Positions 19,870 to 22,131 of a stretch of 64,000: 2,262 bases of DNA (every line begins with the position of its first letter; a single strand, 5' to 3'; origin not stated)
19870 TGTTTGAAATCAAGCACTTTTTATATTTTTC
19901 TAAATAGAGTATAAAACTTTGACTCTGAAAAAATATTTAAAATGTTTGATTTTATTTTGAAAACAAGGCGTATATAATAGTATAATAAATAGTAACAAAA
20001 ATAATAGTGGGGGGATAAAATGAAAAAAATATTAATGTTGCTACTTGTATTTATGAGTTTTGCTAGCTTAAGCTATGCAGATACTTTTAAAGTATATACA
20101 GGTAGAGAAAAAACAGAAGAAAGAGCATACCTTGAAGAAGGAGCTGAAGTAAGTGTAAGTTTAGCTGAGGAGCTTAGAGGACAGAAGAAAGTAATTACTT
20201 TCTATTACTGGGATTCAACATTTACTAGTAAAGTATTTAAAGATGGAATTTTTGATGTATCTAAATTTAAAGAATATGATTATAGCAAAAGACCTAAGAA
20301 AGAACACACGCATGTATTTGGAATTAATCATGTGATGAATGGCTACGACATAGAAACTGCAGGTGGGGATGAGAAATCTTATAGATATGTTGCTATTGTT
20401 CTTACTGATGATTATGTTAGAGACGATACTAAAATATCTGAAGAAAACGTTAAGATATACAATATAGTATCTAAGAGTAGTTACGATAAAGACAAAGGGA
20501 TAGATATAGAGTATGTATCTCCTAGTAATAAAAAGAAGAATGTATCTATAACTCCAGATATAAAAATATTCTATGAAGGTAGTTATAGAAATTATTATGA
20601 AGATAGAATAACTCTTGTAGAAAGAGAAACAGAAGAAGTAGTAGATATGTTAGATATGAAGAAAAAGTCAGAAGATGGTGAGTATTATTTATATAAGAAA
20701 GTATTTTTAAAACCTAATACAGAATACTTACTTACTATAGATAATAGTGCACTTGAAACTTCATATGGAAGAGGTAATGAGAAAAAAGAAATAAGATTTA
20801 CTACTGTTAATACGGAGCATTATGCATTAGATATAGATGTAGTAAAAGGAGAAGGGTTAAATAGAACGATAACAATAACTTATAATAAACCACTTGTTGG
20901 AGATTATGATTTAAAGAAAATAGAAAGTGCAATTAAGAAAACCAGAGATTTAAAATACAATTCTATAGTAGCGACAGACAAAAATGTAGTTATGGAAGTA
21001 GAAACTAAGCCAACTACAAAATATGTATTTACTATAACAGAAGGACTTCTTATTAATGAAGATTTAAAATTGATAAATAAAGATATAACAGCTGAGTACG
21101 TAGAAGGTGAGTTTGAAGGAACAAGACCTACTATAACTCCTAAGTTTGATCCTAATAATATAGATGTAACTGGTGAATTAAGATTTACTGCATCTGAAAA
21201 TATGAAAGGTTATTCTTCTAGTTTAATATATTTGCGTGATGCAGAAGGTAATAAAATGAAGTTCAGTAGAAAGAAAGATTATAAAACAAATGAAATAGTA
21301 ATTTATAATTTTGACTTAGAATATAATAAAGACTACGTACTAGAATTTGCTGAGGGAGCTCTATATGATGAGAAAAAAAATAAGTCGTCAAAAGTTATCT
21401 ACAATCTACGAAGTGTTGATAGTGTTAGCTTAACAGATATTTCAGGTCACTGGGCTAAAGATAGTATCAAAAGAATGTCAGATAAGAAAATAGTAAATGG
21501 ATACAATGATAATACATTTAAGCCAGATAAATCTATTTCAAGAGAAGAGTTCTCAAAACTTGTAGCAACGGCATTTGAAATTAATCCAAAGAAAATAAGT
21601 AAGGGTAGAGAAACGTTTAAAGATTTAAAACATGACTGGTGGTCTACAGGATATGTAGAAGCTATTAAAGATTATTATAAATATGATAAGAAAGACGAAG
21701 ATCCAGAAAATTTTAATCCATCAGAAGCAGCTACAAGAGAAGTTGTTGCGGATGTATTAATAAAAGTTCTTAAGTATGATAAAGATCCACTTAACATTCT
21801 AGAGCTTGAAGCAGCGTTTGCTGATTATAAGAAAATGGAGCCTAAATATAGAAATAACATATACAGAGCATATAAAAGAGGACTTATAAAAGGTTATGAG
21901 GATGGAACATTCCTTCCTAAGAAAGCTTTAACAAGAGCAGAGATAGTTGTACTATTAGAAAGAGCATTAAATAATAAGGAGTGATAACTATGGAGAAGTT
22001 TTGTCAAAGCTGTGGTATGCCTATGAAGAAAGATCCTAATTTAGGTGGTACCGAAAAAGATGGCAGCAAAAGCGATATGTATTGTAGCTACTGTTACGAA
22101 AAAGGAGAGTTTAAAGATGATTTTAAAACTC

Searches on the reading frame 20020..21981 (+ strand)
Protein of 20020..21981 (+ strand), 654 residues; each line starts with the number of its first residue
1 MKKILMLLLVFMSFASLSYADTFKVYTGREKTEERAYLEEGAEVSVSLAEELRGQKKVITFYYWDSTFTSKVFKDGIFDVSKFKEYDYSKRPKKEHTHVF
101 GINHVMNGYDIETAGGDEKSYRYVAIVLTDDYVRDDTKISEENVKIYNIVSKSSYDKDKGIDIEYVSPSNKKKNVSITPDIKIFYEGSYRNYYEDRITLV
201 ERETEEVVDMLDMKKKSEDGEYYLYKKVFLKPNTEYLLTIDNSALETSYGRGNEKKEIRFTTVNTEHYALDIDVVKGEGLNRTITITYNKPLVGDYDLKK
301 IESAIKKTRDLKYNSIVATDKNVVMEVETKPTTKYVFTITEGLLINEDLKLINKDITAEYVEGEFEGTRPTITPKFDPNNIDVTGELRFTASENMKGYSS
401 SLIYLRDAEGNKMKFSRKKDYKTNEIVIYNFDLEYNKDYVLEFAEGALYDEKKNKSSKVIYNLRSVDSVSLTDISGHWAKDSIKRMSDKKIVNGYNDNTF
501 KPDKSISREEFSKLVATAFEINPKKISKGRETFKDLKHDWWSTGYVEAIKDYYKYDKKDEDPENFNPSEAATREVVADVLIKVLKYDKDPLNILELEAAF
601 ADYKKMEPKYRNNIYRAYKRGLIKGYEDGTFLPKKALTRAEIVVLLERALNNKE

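Call 47: search_protein_families(library=pfam, proteins=[window:20020-21981:+], max_evalue=0.00001)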
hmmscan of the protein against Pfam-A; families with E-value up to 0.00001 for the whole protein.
window:20020-21981:+ (654 aa): 2 families
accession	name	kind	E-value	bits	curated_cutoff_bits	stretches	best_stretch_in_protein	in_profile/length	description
PF00395.25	SLH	-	1.6e-29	102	20.8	2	472-511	3-43/44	S-layer homology domain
PF13205.12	Big_5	-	4.7e-10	40.6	23.6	0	372-455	10-94/105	Bacterial Ig-like domain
